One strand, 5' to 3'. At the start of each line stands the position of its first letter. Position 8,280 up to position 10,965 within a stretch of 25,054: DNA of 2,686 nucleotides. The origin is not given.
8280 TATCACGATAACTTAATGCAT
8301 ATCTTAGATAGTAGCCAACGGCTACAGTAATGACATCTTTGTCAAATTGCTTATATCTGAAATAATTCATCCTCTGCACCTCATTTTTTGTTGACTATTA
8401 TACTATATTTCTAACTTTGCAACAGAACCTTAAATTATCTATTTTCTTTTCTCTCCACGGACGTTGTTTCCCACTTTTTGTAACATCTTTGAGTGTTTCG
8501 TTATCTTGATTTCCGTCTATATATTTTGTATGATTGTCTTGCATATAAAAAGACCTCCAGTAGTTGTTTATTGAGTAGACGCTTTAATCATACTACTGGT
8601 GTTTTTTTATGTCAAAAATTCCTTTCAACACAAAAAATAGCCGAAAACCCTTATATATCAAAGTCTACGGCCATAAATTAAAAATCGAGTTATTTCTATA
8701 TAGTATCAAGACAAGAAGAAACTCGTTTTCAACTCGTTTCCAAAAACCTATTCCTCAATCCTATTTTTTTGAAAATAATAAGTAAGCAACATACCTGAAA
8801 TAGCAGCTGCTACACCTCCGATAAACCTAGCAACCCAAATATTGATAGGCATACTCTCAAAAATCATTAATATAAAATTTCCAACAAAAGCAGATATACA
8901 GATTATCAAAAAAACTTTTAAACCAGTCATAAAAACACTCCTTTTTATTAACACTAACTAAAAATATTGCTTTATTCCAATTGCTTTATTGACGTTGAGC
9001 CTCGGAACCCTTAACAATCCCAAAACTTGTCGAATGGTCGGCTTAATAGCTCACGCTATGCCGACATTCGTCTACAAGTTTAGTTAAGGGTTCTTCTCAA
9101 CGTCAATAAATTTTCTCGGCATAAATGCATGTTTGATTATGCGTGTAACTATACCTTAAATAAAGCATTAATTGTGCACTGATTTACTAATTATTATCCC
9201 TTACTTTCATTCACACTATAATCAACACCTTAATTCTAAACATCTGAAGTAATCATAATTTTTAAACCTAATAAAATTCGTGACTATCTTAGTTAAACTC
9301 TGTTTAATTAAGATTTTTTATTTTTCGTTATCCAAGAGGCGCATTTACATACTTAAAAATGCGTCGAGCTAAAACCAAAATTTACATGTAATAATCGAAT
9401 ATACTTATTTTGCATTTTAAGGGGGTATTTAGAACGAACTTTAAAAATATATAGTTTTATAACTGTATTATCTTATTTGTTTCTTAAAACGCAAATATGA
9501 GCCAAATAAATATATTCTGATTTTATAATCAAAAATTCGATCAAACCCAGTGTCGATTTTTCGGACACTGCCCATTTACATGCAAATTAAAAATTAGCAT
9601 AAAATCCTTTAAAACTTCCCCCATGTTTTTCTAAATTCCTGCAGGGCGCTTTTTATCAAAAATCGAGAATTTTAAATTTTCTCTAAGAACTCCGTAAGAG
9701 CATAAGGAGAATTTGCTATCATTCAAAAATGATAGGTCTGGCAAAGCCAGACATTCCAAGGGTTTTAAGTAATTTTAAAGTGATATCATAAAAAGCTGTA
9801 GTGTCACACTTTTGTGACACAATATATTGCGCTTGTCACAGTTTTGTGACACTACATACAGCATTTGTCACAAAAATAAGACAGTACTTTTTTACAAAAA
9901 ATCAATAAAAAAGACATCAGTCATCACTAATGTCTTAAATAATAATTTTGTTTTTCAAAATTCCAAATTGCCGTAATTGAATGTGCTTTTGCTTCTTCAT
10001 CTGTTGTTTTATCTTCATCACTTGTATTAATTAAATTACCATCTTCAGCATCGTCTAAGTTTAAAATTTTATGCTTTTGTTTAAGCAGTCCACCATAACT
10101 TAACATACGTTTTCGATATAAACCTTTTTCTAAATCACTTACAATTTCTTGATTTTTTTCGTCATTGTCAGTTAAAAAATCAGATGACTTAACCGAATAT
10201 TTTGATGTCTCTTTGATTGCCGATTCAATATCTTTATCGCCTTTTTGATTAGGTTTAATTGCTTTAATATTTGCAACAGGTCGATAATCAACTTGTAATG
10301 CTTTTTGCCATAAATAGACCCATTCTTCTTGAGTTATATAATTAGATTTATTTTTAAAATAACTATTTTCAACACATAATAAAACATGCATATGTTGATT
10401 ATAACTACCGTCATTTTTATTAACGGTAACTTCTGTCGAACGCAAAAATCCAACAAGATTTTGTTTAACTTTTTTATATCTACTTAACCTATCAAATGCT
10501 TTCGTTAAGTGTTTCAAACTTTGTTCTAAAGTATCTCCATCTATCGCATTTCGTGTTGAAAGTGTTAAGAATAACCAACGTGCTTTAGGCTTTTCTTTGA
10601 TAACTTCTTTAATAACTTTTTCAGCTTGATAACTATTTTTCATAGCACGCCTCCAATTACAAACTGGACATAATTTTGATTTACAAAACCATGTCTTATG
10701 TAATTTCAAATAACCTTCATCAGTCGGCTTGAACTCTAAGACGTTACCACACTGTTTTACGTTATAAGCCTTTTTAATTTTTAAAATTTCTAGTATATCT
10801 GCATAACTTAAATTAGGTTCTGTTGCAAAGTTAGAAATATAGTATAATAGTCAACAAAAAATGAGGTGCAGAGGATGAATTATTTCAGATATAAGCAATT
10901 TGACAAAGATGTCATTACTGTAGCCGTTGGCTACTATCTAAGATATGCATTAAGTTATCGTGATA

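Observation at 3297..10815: Two circularly permuted RC-plasmid remnants, each broken in rep by IS257, arranged as an imperfect inverted duplication around an IS257-trx-IS257 core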

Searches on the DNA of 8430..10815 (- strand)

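Call 15: search_dna_similar(query=window:8430-10815:-, collection=plasmids, mode=near, max_rows=40)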
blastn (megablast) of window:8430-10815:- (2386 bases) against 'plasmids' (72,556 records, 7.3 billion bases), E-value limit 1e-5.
Records with a match: 2237; places in all: 3897; records where one place covers at least 80% of the query: 82.
Best place of each record, by identity: >=99% 22; 95-99% 301; 90-95% 959; 80-90% 948; 60-80% 7.
By first word of the organism name: Staphylococcus 2126; Enterococcus 26; Mammaliicoccus 23; Macrococcoides 15; Macrococcus 9; Lactococcus 7; Ligilactobacillus 6; Limosilactobacillus 4; Bacillus 3; Latilactobacillus 3; and 14 more.
By predicted mobility (MOB-suite, as given by PLSDB): mobilizable 1523; non-mobilizable 590; conjugative 124.
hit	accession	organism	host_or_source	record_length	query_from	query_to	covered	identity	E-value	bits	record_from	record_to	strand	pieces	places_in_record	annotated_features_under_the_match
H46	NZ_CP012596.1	Staphylococcus aureus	Homo sapiens,blood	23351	1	2386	100%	100.0%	0e+0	4407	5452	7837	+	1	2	protein rep | hypothetical protein (x2)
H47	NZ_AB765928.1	Staphylococcus aureus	-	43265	1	2386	100%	97.9%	0e+0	4130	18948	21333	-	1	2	protein rep | hypothetical protein (x2)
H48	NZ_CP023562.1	Staphylococcus aureus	Homo sapiens,Cell culture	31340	1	2386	100%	97.9%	0e+0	4124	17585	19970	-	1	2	protein rep | hypothetical protein (x2)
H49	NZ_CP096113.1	Staphylococcus argenteus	Homo sapiens,skin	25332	1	2386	100%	97.9%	0e+0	4124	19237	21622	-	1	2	protein rep | hypothetical protein (x2)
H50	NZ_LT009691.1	Staphylococcus aureus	Homo sapiens,skin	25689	1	2386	100%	97.8%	0e+0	4117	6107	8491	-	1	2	protein rep | hypothetical protein (x2)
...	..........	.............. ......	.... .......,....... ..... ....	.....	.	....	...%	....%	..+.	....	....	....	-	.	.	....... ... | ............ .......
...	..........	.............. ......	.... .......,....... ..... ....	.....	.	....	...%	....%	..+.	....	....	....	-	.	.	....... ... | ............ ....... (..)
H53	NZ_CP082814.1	Staphylococcus aureus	Homo sapiens,Swab from ear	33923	1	2271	95%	99.0%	0e+0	4085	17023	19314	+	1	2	protein rep | hypothetical protein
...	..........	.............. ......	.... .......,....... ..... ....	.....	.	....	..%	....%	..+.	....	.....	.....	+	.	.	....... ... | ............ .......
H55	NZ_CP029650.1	Staphylococcus aureus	-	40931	1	2271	95%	98.9%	0e+0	4072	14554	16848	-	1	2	protein rep | hypothetical protein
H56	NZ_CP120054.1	Staphylococcus aureus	Canis lupus familiaris,cell ...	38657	1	2271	95%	98.9%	0e+0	4069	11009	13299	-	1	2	protein rep | hypothetical protein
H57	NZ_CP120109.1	Staphylococcus aureus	Canis lupus familiaris,cell ...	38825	1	2271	95%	98.9%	0e+0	4069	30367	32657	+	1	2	protein rep | hypothetical protein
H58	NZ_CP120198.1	Staphylococcus aureus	Canis lupus familiaris,cell ...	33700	1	2271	95%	98.9%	0e+0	4069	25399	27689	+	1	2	protein rep | hypothetical protein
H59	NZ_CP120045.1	Staphylococcus aureus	Canis lupus familiaris,cell ...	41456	1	2271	95%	98.9%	0e+0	4069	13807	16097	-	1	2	protein rep | hypothetical protein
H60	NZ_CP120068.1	Staphylococcus aureus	Canis lupus familiaris,cell ...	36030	1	2271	95%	98.9%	0e+0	4069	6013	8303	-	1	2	protein rep | hypothetical protein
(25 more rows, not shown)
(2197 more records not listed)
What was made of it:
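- Right arm fully covered in 7 records and covered at 80% or more in 82 (call 15).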

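Call 22: search_dna_similar(query=window:8560-9500:-, collection=plasmids, mode=near, max_rows=40, rows=spread)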
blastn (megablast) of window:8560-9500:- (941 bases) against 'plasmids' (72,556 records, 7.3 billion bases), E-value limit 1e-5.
Records with a match: 2177; places in all: 4473; records where one place covers at least 80% of the query: 48.
Best place of each record, by identity: >=99% 39; 95-99% 1544; 90-95% 331; 80-90% 251; 60-80% 12.
By first word of the organism name: Staphylococcus 2076; Enterococcus 25; Mammaliicoccus 18; Macrococcoides 12; Macrococcus 8; Lactococcus 7; Ligilactobacillus 6; Limosilactobacillus 4; Bacillus 3; Latilactobacillus 3; and 14 more.
By predicted mobility (MOB-suite, as given by PLSDB): mobilizable 1514; non-mobilizable 562; conjugative 101.
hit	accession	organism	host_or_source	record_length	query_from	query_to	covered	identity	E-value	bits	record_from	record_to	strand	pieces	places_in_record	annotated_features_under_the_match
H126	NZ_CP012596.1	Staphylococcus aureus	Homo sapiens,blood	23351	1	941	100%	100.0%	0e+0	1738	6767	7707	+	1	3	hypothetical protein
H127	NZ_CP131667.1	Staphylococcus aureus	Homo sapiens,culture,other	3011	1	917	75%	94.2%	0e+0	1076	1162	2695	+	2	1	hypothetical protein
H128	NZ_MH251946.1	Staphylococcus aureus subsp. aureus ECT-R 2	Homo sapiens,nasopharyngeal swab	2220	373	941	38%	94.1%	8e-74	542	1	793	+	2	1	qacJ: small multidrug resistance (SMR) antibiotic efflux pump | qacC: quaternary ammonium compound efflux SMR transporter QacC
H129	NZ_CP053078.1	Staphylococcus aureus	chicken,single cell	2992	368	923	36%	87.8%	5e-76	398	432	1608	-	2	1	putative RNA methyltransferase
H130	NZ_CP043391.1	Staphylococcus aureus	cell culture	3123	373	917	35%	89.3%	1e-72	413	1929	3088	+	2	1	hypothetical protein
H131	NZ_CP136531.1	Staphylococcus aureus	Homo sapiens,University of Catania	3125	373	917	35%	89.3%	1e-72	413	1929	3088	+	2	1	hypothetical protein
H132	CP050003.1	Staphylococcus aureus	Homo sapiens,blood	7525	405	917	32%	88.5%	1e-56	360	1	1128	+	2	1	hypothetical protein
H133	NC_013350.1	Staphylococcus aureus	-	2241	369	814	25%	97.9%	2e-75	402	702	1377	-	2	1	qacJ: small multidrug resistance (SMR) antibiotic efflux pump | qacC: quaternary ammonium compound efflux SMR transporter QacC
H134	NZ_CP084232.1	Staphylococcus haemolyticus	Rice seed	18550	369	811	26%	91.5%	5e-71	336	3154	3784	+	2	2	effector binding domain-containing protein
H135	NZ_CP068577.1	Staphylococcus equorum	Cell,Jeotgal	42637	373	812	24%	95.2%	3e-68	359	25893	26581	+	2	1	GNAT family N-acetyltransferase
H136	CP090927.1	Staphylococcus epidermidis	Homo sapiens,skin swab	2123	369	812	22%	97.1%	1e-71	353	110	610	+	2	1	none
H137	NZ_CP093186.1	Staphylococcus epidermidis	Homo sapiens,blood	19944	367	568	21%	94.6%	4e-81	309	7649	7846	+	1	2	none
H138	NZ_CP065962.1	Mammaliicoccus sciuri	duck,single cell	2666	361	535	19%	96.6%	5e-76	292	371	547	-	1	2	none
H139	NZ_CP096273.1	Staphylococcus aureus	Homo sapiens,cell ...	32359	362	533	18%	96.0%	1e-72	281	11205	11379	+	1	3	none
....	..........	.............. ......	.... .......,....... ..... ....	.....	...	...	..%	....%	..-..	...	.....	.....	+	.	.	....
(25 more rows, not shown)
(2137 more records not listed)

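Call 27: get_annotated_region(hit=H53, flank=4000)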
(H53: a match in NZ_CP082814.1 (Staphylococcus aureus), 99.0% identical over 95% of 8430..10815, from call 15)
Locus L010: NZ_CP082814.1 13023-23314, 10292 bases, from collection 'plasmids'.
description: Staphylococcus aureus strain SCAID OTT1-2021 (597/2) plasmid unnamed, complete sequence
organism: Staphylococcus aureus (NCBI taxid 1280)
taxonomy: Bacteria; Bacillota; Bacilli; Bacillales; Staphylococcaceae; Staphylococcus; Staphylococcus aureus
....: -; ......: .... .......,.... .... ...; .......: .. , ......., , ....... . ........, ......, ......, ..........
typing (MOB-suite, as given by PLSDB): mobilizable; replicon rep_cluster_1017,rep_cluster_155
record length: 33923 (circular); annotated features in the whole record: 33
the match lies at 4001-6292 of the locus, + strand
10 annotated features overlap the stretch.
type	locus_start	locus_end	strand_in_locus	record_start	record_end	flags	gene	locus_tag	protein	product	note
CDS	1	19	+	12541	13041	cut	-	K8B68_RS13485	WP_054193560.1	GNAT family N-acetyltransferase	-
CDS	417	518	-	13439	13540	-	-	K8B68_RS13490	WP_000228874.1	type I toxin-antitoxin system Fst family toxin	-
CDS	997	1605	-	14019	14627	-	-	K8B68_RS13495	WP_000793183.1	hypothetical protein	-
CDS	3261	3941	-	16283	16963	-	-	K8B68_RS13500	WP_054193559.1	IS6-like element ISSau6 family transposase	GO:0006313 - DNA transposition [Evidence IEA]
CDS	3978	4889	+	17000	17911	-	-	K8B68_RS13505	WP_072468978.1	protein rep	-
CDS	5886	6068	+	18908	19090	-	-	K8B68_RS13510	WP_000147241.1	hypothetical protein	-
CDS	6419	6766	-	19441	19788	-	-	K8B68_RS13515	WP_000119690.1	metalloregulator ArsR/SmtB family transcription factor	GO:0006355 - regulation of DNA-templated transcription [Evidence IEA]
predicted_resistance_gene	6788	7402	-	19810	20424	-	cadD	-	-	cadmium resistance transporter CadD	predicted by amrfinderplus; class CADMIUM; identity 99.51%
CDS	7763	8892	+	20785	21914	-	-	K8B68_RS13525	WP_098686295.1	IS3 family transposase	-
CDS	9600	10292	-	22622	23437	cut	-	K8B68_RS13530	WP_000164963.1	AAA family ATPase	-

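Call 28: get_annotated_region(hit=H48, flank=6000)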
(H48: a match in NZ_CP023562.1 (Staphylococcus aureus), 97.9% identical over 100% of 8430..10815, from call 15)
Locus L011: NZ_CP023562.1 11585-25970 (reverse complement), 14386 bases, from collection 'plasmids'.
description: Staphylococcus aureus strain TF3198 plasmid pTF3198, complete sequence
organism: Staphylococcus aureus (NCBI taxid 1280)
taxonomy: Bacteria; Bacillota; Bacilli; Bacillales; Staphylococcaceae; Staphylococcus; Staphylococcus aureus
host: -; source: Homo sapiens,Cell culture; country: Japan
typing (MOB-suite, as given by PLSDB): mobilizable; replicon rep_cluster_1017,rep_cluster_1017,rep_cluster_1215,rep_cluster_2214; relaxase MOBV
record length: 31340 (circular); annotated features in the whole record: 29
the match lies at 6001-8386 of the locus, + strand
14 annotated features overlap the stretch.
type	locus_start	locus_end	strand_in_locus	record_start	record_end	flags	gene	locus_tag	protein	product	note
CDS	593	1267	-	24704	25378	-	-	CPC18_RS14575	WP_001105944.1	IS6-like element ISSau6 family transposase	GO:0006313 - DNA transposition [Evidence IEA]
CDS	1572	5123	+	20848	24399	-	-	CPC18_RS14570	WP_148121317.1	SdrD B-like domain-containing protein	-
CDS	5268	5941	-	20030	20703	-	-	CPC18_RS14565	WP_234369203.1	IS6-like element ISSau6 family transposase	GO:0006313 - DNA transposition [Evidence IEA]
CDS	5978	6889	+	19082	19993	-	-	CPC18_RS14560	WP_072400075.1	protein rep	-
CDS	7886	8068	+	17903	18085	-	-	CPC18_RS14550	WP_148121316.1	hypothetical protein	-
CDS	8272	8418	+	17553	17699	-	-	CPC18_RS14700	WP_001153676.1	hypothetical protein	-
CDS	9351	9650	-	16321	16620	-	-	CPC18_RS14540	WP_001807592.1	hypothetical protein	-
CDS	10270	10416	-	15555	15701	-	-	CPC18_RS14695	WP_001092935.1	hypothetical protein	-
CDS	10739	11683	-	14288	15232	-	-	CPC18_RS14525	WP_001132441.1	replication initiator protein A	-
CDS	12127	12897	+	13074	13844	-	-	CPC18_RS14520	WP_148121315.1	DUF536 domain-containing protein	-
CDS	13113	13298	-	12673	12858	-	-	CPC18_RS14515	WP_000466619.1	hypothetical protein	-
CDS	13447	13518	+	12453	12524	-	-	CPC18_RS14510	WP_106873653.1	type I toxin-antitoxin system Fst family toxin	-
CDS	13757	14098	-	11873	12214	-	-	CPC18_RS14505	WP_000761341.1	helix-turn-helix transcriptional regulator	-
CDS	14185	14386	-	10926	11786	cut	-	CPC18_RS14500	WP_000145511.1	replication initiation protein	-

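Call 29: get_annotated_region(hit=H47, flank=7000)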
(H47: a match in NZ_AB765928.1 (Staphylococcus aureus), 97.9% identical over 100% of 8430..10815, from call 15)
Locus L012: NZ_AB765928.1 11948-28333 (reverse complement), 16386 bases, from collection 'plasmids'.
description: Staphylococcus aureus strain Fukuoka5 plasmid pF5, complete sequence
organism: Staphylococcus aureus (NCBI taxid 1280)
taxonomy: Bacteria; Bacillota; Bacilli; Bacillales; Staphylococcaceae; Staphylococcus; Staphylococcus aureus
host: -; source: -; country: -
typing (MOB-suite, as given by PLSDB): mobilizable; replicon rep_cluster_1017,rep_cluster_1017,rep_cluster_1215,rep_cluster_2214; relaxase MOBV
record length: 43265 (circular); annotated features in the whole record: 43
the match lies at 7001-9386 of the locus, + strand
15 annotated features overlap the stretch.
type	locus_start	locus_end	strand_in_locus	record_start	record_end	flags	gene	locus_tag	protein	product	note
CDS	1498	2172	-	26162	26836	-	-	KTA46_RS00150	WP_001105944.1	IS6-like element ISSau6 family transposase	GO:0006313 - DNA transposition [Evidence IEA]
CDS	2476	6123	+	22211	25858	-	-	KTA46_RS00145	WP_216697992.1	SdrD B-like domain-containing protein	-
CDS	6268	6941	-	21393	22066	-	-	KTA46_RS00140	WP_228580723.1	IS6-like element ISSau6 family transposase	GO:0006313 - DNA transposition [Evidence IEA]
CDS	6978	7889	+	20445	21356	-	-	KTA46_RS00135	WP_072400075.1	protein rep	-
CDS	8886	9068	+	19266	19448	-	-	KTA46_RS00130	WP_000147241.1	hypothetical protein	-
CDS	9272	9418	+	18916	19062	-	-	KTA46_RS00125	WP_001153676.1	hypothetical protein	-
CDS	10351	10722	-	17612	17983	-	-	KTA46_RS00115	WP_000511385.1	PedC/BrcD family bacteriocin maturation disulfide isomerase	-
CDS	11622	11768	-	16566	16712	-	-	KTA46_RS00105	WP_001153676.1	hypothetical protein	-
CDS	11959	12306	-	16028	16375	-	-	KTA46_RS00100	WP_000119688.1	metalloregulator ArsR/SmtB family transcription factor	GO:0006355 - regulation of DNA-templated transcription [Evidence IEA]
predicted_resistance_gene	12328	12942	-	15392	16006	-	cadD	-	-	cadmium resistance transporter CadD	predicted by amrfinderplus; class CADMIUM; identity 96.59%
CDS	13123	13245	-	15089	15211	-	-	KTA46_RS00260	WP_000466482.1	hypothetical protein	-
CDS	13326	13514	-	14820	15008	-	-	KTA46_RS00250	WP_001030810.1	hypothetical protein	-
CDS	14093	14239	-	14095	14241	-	-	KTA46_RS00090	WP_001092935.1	hypothetical protein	-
CDS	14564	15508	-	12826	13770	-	-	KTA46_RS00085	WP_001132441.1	replication initiator protein A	-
CDS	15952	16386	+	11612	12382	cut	-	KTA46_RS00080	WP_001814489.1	DUF536 domain-containing protein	-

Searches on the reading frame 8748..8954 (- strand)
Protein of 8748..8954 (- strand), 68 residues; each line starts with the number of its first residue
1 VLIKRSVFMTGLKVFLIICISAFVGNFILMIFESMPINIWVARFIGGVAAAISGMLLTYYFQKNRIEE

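Call 7: search_protein_families(library=pfam, proteins=[window:8748-8954:-], max_evalue=0.01)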
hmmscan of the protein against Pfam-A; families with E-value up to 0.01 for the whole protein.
window:8748-8954:- (68 aa): 1 family
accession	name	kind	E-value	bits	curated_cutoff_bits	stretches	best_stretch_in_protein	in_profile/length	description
PF06738.18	ThrE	-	0.0048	16.8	26.3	1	7-60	125-178/241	Putative threonine/serine exporter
